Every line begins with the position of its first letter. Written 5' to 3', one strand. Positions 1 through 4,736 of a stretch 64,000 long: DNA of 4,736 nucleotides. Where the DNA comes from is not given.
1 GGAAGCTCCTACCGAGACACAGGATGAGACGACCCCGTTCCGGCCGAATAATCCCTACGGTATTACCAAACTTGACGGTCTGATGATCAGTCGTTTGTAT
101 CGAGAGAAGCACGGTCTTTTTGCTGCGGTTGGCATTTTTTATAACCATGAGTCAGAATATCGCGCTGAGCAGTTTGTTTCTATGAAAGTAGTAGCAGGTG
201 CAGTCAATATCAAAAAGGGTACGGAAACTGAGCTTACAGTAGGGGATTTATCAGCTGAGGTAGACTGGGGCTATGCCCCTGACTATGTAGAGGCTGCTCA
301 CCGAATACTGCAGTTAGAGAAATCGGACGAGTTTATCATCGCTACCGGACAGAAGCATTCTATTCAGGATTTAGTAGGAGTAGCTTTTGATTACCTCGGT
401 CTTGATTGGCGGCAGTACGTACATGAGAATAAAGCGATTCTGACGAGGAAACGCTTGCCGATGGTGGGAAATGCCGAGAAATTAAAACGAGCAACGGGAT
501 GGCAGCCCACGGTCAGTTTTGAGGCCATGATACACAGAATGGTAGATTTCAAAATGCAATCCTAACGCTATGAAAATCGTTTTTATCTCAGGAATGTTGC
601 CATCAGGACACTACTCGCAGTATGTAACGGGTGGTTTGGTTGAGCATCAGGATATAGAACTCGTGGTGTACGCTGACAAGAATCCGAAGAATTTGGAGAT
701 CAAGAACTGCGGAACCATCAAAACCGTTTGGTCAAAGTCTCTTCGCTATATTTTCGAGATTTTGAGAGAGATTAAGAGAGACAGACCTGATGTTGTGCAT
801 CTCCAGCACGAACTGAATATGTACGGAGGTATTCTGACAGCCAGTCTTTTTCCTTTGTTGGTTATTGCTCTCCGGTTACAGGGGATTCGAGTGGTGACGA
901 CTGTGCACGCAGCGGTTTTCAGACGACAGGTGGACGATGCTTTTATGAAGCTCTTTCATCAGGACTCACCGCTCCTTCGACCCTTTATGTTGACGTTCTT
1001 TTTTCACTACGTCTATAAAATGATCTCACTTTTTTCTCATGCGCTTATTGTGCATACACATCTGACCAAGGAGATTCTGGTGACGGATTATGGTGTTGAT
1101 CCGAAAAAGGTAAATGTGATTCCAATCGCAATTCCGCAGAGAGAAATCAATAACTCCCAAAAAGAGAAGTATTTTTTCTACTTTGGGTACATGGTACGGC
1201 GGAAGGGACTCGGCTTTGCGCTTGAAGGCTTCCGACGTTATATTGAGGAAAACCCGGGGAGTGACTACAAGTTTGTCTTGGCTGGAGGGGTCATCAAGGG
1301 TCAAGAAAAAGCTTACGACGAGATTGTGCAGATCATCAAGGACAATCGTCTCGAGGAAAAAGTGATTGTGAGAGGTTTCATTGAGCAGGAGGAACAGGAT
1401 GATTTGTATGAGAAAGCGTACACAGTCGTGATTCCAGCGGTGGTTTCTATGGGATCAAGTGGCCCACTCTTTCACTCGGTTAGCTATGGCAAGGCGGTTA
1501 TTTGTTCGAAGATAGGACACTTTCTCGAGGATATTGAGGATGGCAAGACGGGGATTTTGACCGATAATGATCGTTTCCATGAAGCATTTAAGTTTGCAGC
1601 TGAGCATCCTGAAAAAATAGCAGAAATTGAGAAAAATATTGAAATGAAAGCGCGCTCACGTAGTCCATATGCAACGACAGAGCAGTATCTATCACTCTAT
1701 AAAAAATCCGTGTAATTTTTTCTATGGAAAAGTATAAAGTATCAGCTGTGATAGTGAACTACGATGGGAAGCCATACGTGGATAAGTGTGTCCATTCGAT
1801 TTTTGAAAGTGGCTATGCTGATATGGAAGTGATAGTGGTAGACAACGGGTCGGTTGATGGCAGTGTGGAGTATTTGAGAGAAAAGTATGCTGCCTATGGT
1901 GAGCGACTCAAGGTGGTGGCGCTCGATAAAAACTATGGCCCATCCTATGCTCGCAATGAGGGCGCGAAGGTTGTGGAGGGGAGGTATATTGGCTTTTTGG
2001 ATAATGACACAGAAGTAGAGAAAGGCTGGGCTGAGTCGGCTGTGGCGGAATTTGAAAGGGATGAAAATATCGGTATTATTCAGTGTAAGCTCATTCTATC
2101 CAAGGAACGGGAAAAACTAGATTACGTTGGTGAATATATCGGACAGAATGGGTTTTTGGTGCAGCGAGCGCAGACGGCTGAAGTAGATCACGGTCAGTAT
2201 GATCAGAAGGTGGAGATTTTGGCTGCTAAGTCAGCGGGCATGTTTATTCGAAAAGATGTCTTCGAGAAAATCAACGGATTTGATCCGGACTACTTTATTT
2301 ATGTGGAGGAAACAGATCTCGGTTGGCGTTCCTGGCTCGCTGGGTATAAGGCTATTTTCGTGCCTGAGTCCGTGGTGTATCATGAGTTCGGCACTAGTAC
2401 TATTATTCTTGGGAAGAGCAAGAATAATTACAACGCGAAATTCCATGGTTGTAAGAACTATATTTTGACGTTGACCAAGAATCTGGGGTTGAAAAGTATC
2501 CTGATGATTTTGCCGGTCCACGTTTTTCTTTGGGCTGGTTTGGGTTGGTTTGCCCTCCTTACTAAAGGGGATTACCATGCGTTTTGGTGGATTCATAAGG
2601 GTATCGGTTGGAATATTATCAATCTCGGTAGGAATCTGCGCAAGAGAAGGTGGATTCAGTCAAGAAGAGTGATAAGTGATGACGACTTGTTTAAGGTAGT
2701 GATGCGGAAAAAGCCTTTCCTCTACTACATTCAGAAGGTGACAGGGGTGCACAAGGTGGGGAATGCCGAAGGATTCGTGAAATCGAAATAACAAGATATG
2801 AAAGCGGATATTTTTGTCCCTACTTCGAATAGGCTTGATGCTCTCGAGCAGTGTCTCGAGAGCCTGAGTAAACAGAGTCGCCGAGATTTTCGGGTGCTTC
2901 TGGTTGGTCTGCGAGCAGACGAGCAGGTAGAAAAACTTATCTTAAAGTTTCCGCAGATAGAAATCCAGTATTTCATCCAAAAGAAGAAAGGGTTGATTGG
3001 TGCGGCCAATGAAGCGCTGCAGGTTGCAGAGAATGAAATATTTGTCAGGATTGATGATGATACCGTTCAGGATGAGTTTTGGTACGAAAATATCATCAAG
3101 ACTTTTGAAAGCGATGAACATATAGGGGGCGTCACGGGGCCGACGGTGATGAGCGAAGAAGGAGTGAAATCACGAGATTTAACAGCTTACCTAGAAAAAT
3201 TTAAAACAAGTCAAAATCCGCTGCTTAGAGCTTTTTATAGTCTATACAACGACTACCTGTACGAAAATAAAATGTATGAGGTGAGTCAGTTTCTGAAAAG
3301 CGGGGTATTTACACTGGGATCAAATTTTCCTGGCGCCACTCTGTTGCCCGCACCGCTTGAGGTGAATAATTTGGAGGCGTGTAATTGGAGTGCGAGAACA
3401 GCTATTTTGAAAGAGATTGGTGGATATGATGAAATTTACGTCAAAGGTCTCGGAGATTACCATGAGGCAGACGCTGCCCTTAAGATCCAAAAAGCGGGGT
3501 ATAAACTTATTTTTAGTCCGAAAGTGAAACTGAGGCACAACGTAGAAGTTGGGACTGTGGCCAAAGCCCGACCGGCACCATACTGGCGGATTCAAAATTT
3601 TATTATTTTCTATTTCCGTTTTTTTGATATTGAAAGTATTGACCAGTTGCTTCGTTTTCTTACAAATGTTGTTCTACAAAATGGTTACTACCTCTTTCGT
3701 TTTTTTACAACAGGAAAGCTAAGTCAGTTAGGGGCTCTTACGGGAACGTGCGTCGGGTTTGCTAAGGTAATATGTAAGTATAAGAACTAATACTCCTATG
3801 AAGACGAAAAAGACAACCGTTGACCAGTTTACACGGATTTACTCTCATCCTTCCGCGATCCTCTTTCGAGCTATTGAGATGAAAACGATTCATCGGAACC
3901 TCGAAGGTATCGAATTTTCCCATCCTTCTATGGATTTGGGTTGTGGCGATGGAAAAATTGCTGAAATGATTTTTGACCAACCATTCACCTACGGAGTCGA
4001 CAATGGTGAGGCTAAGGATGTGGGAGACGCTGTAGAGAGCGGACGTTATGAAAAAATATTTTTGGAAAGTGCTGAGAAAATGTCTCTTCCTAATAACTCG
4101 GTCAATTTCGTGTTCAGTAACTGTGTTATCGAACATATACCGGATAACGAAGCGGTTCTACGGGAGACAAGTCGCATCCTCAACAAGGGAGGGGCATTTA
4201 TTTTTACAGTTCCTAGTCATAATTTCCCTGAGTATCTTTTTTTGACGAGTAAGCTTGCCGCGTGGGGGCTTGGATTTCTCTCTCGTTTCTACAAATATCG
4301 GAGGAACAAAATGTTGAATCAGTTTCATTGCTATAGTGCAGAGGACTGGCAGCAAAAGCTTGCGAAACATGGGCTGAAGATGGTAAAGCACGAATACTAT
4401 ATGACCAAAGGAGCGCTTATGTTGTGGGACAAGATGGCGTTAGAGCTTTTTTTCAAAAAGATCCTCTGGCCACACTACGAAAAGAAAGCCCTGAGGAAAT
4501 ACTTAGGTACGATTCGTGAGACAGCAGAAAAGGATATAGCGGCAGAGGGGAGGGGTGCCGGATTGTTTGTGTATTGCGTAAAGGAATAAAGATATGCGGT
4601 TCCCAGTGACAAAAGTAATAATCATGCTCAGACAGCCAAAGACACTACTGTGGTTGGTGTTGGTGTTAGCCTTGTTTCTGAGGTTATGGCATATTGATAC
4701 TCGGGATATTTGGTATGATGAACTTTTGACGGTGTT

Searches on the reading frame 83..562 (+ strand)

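Call 33: search_protein_families(library=pfam, proteins=[window:83-562:+], max_evalue=0.00001)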
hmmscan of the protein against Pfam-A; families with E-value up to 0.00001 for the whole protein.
window:83-562:+ (160 aa): 2 families
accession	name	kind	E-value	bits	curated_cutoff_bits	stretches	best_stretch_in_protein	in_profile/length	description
PF16363.11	GDP_Man_Dehyd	-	1.7e-36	126.8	27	1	2-153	163-332/332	GDP-mannose 4,6 dehydratase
PF01370.27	Epimerase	-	2.3e-11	44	20.9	1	4-81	154-234/240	NAD dependent epimerase/dehydratase family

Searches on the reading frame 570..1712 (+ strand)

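Call 33: search_protein_families(library=pfam, proteins=[window:570-1712:+], max_evalue=0.00001)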
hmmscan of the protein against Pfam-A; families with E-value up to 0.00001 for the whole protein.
window:570-1712:+ (381 aa): 4 families
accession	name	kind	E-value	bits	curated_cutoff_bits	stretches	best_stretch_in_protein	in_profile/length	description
PF13692.12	Glyco_trans_1_4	-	4.3e-15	56.6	27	1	200-340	2-132/142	Glycosyl transferases group 1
PF00534.26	Glycos_transf_1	-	3.7e-14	53.1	26.4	1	192-356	7-168/172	Glycosyl transferases group 1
PF13439.12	Glyco_transf_4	-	1.3e-13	51.8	28.5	1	28-187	19-165/170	Glycosyltransferase Family 4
PF13579.12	Glyco_trans_4_4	-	2.2e-07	31.8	29.7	1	56-185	55-156/158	Glycosyl transferase 4-like domain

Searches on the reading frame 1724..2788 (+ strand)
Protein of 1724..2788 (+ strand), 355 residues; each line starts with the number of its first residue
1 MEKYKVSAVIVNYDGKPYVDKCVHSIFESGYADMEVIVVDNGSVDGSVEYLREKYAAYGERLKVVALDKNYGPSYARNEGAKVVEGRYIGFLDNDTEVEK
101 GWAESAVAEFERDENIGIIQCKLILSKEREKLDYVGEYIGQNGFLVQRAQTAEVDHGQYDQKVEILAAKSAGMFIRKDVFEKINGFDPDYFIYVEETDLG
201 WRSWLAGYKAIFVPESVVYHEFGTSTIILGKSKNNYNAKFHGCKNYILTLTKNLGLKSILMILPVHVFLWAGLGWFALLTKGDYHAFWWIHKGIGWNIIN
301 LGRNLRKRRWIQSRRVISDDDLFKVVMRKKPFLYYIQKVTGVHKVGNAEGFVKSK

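Call 33: search_protein_families(library=pfam, proteins=[window:1724-2788:+], max_evalue=0.00001)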
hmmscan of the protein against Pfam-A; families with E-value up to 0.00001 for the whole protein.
window:1724-2788:+ (355 aa): 4 families
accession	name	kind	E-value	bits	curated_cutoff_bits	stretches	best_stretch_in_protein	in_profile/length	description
PF00535.33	Glycos_transf_2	-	2.4e-28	99.6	23.3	1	7-121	1-114/168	Glycosyl transferase family 2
PF13641.12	Glyco_tranf_2_3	-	8.8e-19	68.9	27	1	6-226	3-217/230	Glycosyltransferase like family 2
PF13632.12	Glyco_trans_2_3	-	8.2e-09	36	27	1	88-275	1-179/198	Glycosyl transferase family group 2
PF10111.15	Glyco_tranf_2_2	-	2.1e-08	34.4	27.3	1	12-190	8-185/276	Glycosyltransferase like family 2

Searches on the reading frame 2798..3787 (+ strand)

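Call 33: search_protein_families(library=pfam, proteins=[window:2798-3787:+], max_evalue=0.00001)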
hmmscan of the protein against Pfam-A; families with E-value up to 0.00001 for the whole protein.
window:2798-3787:+ (330 aa): 2 families
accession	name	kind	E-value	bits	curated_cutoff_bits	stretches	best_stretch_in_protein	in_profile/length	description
PF00535.33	Glycos_transf_2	-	2e-13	51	23.3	1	5-124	2-127/168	Glycosyl transferase family 2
PF13641.12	Glyco_tranf_2_3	-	9.8e-07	29.5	27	1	5-173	5-159/230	Glycosyltransferase like family 2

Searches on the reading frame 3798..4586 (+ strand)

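Call 33: search_protein_families(library=pfam, proteins=[window:3798-4586:+], max_evalue=0.00001)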
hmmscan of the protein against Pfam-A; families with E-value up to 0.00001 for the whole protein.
window:3798-4586:+ (263 aa): 5 families
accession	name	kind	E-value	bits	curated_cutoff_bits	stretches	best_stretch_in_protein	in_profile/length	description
PF08241.18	Methyltransf_11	-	2.7e-13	50.8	21.2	1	46-136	2-95/95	Methyltransferase domain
PF13489.12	Methyltransf_23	-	2.4e-11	44.1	27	1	43-197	25-163/164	Methyltransferase domain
PF13847.12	Methyltransf_31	-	1e-09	38.6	27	1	45-142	8-117/145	Methyltransferase domain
PF13649.12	Methyltransf_25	-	3.3e-08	34.5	27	1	45-132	2-97/97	Methyltransferase domain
PF08242.18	Methyltransf_12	-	3.1e-06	28.3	30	0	45-133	1-97/98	Methyltransferase domain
